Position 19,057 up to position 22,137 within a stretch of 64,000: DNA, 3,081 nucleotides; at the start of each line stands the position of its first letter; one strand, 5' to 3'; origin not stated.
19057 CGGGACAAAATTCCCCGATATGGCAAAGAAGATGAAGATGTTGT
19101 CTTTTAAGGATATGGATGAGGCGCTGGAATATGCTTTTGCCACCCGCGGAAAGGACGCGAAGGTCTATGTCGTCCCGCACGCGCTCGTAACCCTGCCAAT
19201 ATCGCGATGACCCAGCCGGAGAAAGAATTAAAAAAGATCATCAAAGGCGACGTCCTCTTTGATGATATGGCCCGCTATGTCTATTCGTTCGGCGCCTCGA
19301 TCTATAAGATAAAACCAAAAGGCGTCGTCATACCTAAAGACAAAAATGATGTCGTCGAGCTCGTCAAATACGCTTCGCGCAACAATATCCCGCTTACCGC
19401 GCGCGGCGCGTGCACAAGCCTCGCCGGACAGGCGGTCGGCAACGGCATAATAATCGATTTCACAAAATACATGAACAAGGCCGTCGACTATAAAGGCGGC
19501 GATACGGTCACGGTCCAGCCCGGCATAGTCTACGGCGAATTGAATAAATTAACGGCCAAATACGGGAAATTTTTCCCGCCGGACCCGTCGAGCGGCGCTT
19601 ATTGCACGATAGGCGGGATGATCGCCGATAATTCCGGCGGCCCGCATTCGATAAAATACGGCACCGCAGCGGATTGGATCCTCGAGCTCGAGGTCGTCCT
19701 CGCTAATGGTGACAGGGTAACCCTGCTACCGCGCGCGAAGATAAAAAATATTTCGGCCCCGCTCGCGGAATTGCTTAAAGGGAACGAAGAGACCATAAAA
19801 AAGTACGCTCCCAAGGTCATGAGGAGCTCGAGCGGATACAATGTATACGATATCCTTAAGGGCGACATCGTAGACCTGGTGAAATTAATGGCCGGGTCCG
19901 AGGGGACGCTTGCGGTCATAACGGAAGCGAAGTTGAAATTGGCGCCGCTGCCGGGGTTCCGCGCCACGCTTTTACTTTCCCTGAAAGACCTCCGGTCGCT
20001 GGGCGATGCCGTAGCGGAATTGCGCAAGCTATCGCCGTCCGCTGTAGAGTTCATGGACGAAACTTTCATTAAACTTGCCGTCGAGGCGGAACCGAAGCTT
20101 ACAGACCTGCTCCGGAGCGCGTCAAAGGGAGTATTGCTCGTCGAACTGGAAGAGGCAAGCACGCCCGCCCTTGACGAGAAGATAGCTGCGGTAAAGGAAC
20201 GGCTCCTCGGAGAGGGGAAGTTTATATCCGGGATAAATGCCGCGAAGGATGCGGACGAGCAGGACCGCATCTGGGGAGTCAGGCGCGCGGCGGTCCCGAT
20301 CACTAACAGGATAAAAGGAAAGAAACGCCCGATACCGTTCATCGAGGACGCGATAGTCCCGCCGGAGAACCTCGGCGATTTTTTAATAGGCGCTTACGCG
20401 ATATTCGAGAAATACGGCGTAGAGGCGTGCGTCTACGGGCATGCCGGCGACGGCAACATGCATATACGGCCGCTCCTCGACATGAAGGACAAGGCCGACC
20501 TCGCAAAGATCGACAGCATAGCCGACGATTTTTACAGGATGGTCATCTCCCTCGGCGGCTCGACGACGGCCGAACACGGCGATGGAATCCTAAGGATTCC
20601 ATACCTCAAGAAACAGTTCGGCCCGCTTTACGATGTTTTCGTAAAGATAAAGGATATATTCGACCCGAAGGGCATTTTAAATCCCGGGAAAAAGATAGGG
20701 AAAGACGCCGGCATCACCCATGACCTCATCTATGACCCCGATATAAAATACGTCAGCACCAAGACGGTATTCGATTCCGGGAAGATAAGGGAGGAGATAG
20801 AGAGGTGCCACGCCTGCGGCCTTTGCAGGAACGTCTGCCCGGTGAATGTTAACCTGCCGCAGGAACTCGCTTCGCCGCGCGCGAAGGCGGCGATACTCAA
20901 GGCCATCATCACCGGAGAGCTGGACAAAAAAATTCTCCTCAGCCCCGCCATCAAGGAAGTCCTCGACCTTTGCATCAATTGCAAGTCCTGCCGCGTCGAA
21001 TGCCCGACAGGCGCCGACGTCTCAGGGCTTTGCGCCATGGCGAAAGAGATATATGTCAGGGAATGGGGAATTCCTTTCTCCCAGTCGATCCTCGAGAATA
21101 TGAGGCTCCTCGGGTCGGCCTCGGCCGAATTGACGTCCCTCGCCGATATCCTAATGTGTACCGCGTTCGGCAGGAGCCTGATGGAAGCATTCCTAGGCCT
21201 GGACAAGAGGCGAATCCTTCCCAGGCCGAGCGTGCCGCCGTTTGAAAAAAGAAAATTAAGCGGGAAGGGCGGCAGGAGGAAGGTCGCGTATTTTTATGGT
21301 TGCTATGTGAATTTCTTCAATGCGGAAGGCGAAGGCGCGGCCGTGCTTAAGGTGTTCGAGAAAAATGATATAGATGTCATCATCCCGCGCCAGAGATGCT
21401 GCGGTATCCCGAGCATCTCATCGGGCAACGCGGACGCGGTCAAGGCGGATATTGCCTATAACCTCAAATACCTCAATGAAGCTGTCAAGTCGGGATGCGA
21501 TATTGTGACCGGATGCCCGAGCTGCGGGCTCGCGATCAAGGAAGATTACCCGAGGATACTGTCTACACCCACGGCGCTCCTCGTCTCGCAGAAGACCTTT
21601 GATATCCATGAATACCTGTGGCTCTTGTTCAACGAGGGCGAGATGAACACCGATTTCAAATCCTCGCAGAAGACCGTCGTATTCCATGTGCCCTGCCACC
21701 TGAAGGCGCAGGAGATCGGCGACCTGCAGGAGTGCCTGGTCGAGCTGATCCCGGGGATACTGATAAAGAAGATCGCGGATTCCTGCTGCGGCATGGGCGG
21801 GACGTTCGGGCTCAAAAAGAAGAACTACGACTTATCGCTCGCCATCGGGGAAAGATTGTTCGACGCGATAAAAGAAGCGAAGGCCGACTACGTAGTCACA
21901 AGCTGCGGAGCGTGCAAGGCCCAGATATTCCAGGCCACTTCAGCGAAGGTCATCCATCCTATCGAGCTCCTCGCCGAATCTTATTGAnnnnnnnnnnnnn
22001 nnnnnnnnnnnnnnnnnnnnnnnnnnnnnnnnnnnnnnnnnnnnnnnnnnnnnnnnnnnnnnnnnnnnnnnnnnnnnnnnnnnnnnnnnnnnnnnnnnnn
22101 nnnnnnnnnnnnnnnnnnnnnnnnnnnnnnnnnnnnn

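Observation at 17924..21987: LarA-family racemase translationally coupled to a 926-aa FAD/Fe-S (Dld-II-type) D-lactate dehydrogenase: candidate L-lactate-via-racemisation utilisation module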

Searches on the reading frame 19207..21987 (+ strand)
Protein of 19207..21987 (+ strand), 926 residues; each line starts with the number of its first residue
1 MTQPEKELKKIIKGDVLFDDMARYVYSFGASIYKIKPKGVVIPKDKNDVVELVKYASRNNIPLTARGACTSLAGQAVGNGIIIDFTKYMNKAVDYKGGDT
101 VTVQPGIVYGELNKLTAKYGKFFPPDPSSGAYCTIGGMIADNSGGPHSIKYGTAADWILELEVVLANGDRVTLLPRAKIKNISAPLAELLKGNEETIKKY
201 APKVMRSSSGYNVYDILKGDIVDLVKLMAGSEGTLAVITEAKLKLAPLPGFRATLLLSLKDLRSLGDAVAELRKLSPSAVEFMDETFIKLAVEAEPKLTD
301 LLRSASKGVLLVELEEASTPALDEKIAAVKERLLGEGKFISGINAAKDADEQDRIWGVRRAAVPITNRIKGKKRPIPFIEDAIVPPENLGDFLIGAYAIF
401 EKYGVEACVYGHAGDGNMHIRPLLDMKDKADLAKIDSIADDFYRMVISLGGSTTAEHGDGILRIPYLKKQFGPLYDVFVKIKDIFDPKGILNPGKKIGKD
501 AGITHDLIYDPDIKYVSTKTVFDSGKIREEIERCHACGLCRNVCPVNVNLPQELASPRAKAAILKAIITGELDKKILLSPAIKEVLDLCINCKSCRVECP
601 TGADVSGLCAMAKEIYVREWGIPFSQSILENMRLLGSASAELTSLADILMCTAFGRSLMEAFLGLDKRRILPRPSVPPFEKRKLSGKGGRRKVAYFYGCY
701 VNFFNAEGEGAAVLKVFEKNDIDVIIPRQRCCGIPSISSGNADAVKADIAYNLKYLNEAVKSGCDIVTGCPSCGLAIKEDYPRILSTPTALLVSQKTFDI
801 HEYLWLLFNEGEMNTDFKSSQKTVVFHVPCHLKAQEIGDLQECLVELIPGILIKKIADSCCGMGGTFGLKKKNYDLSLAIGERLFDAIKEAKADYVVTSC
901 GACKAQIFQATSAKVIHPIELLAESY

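Call 7: search_protein_families(library=pfam, proteins=[window:19207-21987:+])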
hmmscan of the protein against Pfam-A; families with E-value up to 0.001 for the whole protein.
window:19207-21987:+ (926 aa): 9 families
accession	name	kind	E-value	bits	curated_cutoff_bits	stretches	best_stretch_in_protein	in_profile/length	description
PF02913.24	FAD-oxidase_C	-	1.8e-58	198.6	21.2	1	249-495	2-247/248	FAD linked oxidases, C-terminal domain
PF01565.28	FAD_binding_4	-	6e-41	139.8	26.4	1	37-173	1-138/139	FAD binding domain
PF02754.22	CCG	-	1.1e-25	90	20.6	2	824-907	1-84/85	Cysteine-rich domain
PF13183.11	Fer4_8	-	1.4e-10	42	27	1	530-602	1-67/68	4Fe-4S dicluster domain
PF13534.11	Fer4_17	-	1e-07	32.8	22.2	1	533-603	1-60/61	4Fe-4S dicluster domain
PF00037.32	Fer4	-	2e-06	27.8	21.1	0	532-548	6-22/24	4Fe-4S binding domain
PF13237.11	Fer4_10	-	7.2e-06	26.3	25.5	0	583-603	3-25/53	4Fe-4S dicluster domain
PF12838.12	Fer4_7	-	8.5e-05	23.4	27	1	533-603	1-52/52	4Fe-4S dicluster domain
PF13484.11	Fer4_16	-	0.0007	20.8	30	0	526-547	45-66/66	4Fe-4S double cluster binding domain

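Call 8: search_protein_families(library=ncbifam, proteins=[window:19207-21987:+])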
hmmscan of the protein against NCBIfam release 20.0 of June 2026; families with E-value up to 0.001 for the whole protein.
window:19207-21987:+ (926 aa): 23 families
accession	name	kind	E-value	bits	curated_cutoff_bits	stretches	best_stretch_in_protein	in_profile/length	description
NF049975.1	2HglutDHaseYdiJ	equivalog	4.8e-119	398.7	1350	2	11-495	26-538/1018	D-2-hydroxyglutarate dehydrogenase YdiJ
NF008369.0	PRK11168.1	equivalog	5.1e-92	308.8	278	1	529-925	8-398/401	anaerobic glycerol-3-phosphate dehydrogenase subunit C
TIGR00387.1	glcD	equivalog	1.3e-82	277.8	567.9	2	223-495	148-413/413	glycolate oxidase subunit GlcD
TIGR03379.1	glycerol3P_GlpC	equivalog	5.5e-71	239.4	279.9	1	530-925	3-395/397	anaerobic glycerol-3-phosphate dehydrogenase subunit GlpC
NF008408.0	PRK11230.1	equivalog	2.1e-61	207.9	897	2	216-497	198-472/499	glycolate oxidase subunit GlcD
NF045670.1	quin_L_LdhH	equivalog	6.3e-48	163.6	800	1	529-915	301-698/706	L-lactate dehydrogenase (quinone) large subunit LdhH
NF004898.0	PRK06259.1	equivalog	2.1e-33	115.7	385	1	530-911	132-467/488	fumarate reductase (CoM/CoB) subunit TfrB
NF008434.0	PRK11274.1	equivalog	3.9e-33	115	333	1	530-924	21-405/409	glycolate oxidase subunit GlcF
NF008439.0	PRK11282.1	equivalog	1.5e-16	60.2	284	2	46-172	8-135/358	glycolate oxidase subunit GlcE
NF045663.1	diclust_near_Sec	equivalog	1.2e-15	56.7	530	1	583-922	349-632/759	pyridine nucleotide-disulfide oxidoreductase/dicluster-binding protein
TIGR01678.1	FAD_lactone_ox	subfamily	1.4e-08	34.1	396.8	1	24-173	2-149/438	sugar 1,4-lactone oxidase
NF053785.1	DcplphribOxDprE1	equivalog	2.4e-07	30.3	500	1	40-179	18-156/449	decaprenylphosphoryl-beta-D-ribose oxidase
NF045711.1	sulf_resp_HmcF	equivalog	1.5e-06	27.3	750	1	525-643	53-174/457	sulfate respiration complex iron-sulfur protein HmcF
TIGR03288.1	CoB_CoM_SS_B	equivalog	1.6e-06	27.6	345.15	1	858-907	190-237/290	CoB--CoM heterodisulfide reductase subunit B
NF041227.1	BagG_FevA2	exception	3.8e-06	25.8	850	1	19-169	29-174/455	bagremycin/ferroverdin biosynthesis FAD-dependent oxygenase BagG/FevA2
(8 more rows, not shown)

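Call 10: search_solved_structures(query=window:19207-21987:+, show_alignments=1)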
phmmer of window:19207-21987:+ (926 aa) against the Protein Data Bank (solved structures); distinct sequences matched with E-value up to 0.001: 36.
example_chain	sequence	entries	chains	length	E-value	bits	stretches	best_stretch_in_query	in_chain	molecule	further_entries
7qh2_C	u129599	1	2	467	9.8e-50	172.8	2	223-495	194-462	Lactate dehydrogenase (NAD(+),ferredoxin) subunit LctD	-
9qgz_A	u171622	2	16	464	4e-46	160.8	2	36-180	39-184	Glycolate oxidase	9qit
8jdc_A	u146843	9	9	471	8.7e-37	129.9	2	223-496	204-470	Probable D-lactate dehydrogenase, mitochondrial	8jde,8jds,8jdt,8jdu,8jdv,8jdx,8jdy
3pm9_A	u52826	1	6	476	3.4e-36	128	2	223-496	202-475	Putative oxidoreductase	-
8jdb_A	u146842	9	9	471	2.1e-35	125.4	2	223-496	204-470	Probable D-lactate dehydrogenase, mitochondrial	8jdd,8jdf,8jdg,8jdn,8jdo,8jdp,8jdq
6lpn_A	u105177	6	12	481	1.6e-27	99.3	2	222-501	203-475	D-2-hydroxyglutarate dehydrogenase, mitochondrial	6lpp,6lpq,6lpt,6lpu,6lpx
2uuu_A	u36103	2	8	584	1e-13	53.6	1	6-168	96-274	ALKYLDIHYDROXYACETONEPHOSPHATE SYNTHASE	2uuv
6c80_A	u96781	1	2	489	8.3e-11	44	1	27-176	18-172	cytokinin oxidase LuCKX1.1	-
6v42_A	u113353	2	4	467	8.7e-11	43.9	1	40-165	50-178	FAD/FMN-containing dehydrogenase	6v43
4bc7_A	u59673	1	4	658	4.5e-10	41.5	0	33-168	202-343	ALKYLDIHYDROXYACETONEPHOSPHATE SYNTHASE, PEROXISOMAL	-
4bby_A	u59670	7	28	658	4.5e-10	41.5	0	33-168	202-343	ALKYLDIHYDROXYACETONEPHOSPHATE SYNTHASE, PEROXISOMAL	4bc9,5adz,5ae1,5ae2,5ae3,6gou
2exr_A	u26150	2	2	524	5.4e-10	41.3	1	27-173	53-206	Cytokinin dehydrogenase 7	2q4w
4bca_A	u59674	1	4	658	5.5e-10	41.2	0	33-168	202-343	ALKYLDIHYDROXYACETONEPHOSPHATE SYNTHASE, PEROXISOMAL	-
9ffk_A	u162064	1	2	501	2e-05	26.2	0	398-496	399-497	FAD-binding oxidoreductase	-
9fge_A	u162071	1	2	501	2.2e-05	26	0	398-496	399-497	FAD-binding oxidoreductase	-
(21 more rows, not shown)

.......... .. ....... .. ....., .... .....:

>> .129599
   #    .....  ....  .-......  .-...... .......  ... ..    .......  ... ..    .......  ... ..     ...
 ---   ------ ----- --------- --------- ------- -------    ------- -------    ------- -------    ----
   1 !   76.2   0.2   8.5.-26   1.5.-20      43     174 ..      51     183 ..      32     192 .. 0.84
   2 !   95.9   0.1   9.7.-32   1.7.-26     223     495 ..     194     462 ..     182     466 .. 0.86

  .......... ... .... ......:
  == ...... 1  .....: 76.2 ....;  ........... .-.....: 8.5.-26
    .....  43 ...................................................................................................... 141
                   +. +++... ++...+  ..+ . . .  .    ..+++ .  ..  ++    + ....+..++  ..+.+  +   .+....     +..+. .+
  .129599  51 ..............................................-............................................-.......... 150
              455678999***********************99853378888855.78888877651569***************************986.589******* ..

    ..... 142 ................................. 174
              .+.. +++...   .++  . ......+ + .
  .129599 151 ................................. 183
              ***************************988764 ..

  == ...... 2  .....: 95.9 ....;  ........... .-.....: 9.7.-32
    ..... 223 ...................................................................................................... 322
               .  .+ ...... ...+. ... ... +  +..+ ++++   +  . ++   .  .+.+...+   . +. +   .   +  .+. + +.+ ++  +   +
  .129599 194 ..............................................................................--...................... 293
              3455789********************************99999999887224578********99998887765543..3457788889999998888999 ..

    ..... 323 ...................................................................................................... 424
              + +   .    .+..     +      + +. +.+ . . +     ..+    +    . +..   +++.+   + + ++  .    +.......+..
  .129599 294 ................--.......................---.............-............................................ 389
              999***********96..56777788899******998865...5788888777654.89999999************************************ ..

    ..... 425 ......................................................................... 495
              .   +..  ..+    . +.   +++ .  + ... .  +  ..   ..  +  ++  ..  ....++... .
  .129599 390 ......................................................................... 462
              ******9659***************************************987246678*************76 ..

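Call 60: find_homologous_proteins(query=window:19207-21984:+, max_evalue=1e-50)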
Query window:19207-21984:+ (926 aa): 7786 proteins with E <= 1e-50 among 8000 candidates; the best 120 are listed.
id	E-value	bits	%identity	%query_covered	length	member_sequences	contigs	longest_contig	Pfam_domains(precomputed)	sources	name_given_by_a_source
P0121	0.0e+0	2038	97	100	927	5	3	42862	PF00037.33,PF01565.29,PF13534.12,PF02754.22,PF02913.25,PF13237.12,PF13183.12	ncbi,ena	-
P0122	0.0e+0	1890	89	100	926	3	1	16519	PF00037.33,PF01565.29,PF13534.12,PF02754.22,PF02913.25,PF13183.12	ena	-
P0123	0.0e+0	1874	88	100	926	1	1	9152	PF00037.33,PF01565.29,PF13534.12,PF02754.22,PF02913.25,PF13183.12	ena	-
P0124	0.0e+0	1808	84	100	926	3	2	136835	PF00037.33,PF01565.29,PF12838.13,PF13534.12,PF02754.22,PF02913.25,PF13183.12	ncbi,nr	ncbi:MAG: anaerobic glycerol-3-phosphate dehydrogenase subunit C [Candidatus Omnitrophica bacterium]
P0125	0.0e+0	1808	85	100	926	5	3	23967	PF00037.33,PF01565.29,PF13534.12,PF02754.22,PF02913.25,PF13183.12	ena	-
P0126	0.0e+0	1730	81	100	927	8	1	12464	PF00037.33,PF01565.29,PF13534.12,PF02754.22,PF02913.25,PF13183.12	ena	-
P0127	0.0e+0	1724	80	100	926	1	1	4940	PF00037.33,PF01565.29,PF13484.12,PF12838.13,PF13534.12,PF02754.22,PF02913.25,PF13183.12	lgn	-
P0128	0.0e+0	1720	81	100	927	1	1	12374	PF00037.33,PF01565.29,PF13534.12,PF02754.22,PF02913.25,PF13237.12,PF13183.12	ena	-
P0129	0.0e+0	1705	80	100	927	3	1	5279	PF00037.33,PF01565.29,PF13534.12,PF02754.22,PF02913.25,PF13183.12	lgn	-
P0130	0.0e+0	1659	77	100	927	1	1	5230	PF00037.33,PF01565.29,PF12838.13,PF13534.12,PF02754.22,PF02913.25,PF13237.12,PF13183.12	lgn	-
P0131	0.0e+0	1588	74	100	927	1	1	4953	PF00037.33,PF01565.29,PF13534.12,PF02754.22,PF02913.25,PF13183.12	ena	-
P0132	0.0e+0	1578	73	100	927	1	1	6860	PF00037.33,PF01565.29,PF12838.13,PF13534.12,PF02754.22,PF02913.25,PF13183.12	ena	-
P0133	0.0e+0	1491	69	100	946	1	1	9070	PF00037.33,PF01565.29,PF12838.13,PF13534.12,PF02754.22,PF02913.25,PF13183.12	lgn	-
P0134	0.0e+0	1480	68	100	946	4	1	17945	PF00037.33,PF01565.29,PF13534.12,PF02754.22,PF02913.25,PF13183.12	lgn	-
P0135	0.0e+0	1470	68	100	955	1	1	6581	PF00037.33,PF01565.29,PF12838.13,PF13534.12,PF02754.22,PF02913.25,PF13183.12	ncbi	-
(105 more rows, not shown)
